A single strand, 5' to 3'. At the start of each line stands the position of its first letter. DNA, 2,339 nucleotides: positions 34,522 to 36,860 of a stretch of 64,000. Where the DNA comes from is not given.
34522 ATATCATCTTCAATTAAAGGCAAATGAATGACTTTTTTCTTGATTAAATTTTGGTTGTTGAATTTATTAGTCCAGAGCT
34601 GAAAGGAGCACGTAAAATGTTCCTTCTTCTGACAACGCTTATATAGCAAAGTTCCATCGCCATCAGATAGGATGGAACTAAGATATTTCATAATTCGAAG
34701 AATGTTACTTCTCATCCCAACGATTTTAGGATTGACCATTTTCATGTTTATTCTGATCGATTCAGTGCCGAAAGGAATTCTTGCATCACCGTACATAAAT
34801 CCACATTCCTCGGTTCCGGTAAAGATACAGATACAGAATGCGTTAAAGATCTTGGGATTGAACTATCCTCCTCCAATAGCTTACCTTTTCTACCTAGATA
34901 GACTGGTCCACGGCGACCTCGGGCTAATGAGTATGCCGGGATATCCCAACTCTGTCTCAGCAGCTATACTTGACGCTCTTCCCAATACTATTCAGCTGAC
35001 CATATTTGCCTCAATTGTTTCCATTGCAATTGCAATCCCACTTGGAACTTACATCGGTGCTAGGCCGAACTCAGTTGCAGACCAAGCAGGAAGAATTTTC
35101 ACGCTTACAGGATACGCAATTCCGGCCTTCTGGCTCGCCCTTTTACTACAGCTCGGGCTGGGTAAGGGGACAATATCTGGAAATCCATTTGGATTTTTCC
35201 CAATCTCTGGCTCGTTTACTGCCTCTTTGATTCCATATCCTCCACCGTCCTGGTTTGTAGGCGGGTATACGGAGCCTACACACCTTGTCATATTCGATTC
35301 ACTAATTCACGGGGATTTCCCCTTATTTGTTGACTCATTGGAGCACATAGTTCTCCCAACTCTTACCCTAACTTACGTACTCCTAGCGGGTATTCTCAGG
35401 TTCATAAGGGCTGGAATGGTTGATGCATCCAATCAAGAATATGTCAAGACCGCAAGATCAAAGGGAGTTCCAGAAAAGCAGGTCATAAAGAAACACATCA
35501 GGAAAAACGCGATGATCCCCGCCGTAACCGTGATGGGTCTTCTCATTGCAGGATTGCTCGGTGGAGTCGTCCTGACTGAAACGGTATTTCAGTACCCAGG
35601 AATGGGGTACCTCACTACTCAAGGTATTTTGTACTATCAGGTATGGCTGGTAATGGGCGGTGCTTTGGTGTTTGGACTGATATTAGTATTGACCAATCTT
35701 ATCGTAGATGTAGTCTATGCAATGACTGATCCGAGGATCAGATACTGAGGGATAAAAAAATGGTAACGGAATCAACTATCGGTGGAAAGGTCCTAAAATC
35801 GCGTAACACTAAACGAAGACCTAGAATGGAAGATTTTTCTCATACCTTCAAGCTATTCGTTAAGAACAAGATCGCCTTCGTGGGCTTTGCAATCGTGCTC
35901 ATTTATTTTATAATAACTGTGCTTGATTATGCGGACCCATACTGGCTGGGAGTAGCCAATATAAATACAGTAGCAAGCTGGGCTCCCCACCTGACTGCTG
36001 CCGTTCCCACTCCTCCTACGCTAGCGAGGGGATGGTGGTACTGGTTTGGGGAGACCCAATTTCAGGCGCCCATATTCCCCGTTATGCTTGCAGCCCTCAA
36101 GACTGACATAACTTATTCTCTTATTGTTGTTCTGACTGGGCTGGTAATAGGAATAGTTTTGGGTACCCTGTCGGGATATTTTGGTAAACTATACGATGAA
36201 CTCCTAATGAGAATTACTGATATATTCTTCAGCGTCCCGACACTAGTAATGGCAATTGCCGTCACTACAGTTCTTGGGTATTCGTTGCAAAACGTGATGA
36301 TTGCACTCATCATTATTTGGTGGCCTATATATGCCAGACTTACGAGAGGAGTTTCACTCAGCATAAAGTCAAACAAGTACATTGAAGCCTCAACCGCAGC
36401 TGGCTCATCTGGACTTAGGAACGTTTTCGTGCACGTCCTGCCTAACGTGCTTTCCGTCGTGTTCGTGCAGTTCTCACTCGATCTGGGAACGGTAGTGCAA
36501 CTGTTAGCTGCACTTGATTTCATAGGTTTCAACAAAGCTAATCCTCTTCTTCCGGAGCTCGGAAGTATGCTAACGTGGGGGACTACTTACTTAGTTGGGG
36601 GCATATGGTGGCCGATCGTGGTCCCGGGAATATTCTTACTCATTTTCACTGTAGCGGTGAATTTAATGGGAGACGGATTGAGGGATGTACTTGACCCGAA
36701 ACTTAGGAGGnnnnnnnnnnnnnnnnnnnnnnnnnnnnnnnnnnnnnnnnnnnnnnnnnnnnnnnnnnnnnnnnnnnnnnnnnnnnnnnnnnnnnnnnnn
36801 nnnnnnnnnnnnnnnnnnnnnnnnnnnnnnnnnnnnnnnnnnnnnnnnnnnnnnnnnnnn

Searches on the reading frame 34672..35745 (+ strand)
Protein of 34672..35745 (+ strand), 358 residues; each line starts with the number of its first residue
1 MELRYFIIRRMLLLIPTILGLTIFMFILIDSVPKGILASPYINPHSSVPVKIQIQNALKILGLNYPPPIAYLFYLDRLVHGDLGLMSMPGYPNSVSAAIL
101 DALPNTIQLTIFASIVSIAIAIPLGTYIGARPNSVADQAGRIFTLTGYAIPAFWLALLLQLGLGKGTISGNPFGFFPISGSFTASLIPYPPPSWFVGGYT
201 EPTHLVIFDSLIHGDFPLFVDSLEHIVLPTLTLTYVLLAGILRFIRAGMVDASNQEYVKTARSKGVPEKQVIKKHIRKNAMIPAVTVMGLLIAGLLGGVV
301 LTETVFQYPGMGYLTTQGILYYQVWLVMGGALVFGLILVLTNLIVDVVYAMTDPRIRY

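Call 3: search_protein_families(library=pfam, proteins=[window:34672-35745:+], max_evalue=0.01)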
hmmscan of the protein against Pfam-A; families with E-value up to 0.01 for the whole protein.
window:34672-35745:+ (358 aa): 2 families
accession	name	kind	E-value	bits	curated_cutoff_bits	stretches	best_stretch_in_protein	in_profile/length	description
PF00528.27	BPD_transp_1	-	4.8e-39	134.4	26.4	1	121-357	1-183/184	Binding-protein-dependent transport system inner membrane component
PF09605.15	Trep_Strep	-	0.005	17.3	28.7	1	280-351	25-97/185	Hypothetical bacterial integral membrane protein (Trep_Strep)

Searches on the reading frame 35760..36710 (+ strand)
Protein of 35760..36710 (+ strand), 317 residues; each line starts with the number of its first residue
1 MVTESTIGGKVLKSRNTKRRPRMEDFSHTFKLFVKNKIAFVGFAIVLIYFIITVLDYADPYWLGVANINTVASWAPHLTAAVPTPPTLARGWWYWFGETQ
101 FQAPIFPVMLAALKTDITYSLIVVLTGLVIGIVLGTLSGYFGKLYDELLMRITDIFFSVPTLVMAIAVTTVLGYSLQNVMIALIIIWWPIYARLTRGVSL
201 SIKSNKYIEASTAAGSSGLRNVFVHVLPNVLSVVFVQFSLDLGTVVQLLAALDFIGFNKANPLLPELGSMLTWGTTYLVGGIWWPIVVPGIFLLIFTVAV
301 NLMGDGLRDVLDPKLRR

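Call 3: search_protein_families(library=pfam, proteins=[window:35760-36710:+], max_evalue=0.01)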
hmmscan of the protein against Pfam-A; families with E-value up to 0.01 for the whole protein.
window:35760-36710:+ (317 aa): 1 family
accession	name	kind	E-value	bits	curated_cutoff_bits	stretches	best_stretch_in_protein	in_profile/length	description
PF00528.27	BPD_transp_1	-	3.5e-27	95.8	26.4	1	131-317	1-184/184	Binding-protein-dependent transport system inner membrane component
